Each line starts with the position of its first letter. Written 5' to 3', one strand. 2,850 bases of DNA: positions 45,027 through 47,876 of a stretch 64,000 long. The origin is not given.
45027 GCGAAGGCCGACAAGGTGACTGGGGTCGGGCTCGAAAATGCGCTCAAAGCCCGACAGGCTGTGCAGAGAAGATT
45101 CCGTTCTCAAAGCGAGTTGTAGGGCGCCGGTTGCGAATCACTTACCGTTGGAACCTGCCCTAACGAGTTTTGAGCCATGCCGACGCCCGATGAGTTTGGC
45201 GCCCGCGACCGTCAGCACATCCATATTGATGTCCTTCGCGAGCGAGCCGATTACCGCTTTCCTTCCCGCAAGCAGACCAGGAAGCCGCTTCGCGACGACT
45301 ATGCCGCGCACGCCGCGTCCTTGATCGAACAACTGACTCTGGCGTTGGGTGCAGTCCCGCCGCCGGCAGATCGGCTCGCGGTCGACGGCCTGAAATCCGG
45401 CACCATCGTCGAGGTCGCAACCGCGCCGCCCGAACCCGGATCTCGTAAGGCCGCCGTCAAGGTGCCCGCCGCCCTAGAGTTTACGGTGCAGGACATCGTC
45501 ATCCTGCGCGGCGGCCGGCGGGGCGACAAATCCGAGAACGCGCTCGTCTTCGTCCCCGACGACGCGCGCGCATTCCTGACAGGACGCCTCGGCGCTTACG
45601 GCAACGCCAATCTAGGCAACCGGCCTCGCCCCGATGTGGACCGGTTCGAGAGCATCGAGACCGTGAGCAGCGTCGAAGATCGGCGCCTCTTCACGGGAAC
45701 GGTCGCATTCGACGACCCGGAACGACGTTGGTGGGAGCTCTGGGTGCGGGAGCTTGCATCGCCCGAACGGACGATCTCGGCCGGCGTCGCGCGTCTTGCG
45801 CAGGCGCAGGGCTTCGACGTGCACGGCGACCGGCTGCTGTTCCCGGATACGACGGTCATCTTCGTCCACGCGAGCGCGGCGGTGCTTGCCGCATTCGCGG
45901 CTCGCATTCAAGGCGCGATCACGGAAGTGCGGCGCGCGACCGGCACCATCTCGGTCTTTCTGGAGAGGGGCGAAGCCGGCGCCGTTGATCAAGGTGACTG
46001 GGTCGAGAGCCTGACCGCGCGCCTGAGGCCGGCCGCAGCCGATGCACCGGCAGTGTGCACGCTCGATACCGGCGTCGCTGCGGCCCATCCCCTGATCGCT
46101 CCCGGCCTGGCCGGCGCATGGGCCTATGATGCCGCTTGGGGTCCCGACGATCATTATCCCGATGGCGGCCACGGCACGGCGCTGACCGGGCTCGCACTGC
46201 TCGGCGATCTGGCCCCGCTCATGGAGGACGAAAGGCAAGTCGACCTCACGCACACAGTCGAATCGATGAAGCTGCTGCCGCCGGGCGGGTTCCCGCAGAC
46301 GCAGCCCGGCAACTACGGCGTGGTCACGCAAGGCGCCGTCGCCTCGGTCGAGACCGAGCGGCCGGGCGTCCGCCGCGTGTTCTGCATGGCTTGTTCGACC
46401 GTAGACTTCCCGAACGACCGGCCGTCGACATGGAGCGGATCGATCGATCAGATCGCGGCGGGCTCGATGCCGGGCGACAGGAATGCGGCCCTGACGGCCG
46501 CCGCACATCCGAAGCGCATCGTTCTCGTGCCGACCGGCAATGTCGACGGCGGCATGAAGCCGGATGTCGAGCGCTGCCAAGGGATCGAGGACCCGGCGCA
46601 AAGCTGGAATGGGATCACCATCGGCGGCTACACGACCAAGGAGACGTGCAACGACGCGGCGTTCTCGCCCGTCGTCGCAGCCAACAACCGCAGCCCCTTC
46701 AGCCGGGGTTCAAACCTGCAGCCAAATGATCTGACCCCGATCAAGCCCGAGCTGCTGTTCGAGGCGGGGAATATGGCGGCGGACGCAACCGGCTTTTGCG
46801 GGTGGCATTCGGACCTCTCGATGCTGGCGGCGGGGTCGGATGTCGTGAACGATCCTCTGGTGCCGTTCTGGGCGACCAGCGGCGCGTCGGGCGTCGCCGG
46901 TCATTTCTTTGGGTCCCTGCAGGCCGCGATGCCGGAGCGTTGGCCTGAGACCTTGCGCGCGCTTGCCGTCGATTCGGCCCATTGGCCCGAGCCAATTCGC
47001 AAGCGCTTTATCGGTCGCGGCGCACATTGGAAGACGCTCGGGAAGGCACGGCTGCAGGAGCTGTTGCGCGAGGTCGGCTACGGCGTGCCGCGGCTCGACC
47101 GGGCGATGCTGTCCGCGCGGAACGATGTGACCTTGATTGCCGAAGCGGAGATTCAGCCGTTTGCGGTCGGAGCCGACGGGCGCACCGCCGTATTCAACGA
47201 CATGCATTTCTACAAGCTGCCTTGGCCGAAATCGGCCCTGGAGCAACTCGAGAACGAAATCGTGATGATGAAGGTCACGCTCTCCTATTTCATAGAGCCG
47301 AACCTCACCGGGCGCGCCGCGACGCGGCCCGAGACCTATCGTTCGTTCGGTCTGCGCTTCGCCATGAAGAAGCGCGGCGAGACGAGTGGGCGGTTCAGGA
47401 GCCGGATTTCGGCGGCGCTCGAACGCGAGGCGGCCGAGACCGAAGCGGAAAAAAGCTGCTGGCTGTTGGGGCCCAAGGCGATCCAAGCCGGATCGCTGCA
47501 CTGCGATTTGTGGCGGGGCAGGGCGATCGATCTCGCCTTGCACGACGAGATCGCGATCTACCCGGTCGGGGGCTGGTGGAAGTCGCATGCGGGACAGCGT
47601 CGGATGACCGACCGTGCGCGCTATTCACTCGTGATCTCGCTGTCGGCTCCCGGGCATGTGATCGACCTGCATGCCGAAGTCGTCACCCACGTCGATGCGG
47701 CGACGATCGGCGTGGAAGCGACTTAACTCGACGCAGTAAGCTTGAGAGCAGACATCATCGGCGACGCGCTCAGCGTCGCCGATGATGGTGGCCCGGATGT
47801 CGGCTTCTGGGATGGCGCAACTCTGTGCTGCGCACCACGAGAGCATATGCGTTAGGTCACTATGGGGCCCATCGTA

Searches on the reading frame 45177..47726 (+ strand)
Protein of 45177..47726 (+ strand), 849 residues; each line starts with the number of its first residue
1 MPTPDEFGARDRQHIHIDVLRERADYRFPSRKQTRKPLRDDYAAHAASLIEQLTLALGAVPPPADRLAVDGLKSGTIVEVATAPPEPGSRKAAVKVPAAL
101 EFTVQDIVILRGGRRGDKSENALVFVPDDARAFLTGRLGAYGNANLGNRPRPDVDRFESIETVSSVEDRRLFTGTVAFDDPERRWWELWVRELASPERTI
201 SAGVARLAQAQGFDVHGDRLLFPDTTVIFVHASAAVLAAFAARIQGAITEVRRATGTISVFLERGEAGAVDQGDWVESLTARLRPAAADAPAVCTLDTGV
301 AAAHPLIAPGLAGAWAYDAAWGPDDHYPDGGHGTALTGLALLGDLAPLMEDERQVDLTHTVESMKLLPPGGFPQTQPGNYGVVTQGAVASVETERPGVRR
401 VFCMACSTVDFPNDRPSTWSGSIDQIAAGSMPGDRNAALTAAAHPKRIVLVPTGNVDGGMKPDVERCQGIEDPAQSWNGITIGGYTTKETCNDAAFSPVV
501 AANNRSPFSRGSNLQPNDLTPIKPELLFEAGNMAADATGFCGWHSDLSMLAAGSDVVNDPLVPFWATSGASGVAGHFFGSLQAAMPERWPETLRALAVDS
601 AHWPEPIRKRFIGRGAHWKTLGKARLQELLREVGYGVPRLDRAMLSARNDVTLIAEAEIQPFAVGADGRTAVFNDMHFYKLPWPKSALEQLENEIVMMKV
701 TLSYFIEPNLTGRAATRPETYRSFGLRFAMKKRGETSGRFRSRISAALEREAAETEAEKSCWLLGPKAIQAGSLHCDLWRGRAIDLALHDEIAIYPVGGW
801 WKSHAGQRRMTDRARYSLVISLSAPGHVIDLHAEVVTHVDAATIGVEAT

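Call 78: search_protein_families(library=pfam, proteins=[window:45177-47726:+], max_evalue=0.001)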
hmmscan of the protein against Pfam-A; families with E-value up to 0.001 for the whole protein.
window:45177-47726:+ (849 aa): 1 family
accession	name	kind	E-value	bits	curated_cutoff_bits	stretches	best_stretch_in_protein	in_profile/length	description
PF00082.27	Peptidase_S8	-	4.4e-38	131.7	21.8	1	290-636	3-288/288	Subtilase family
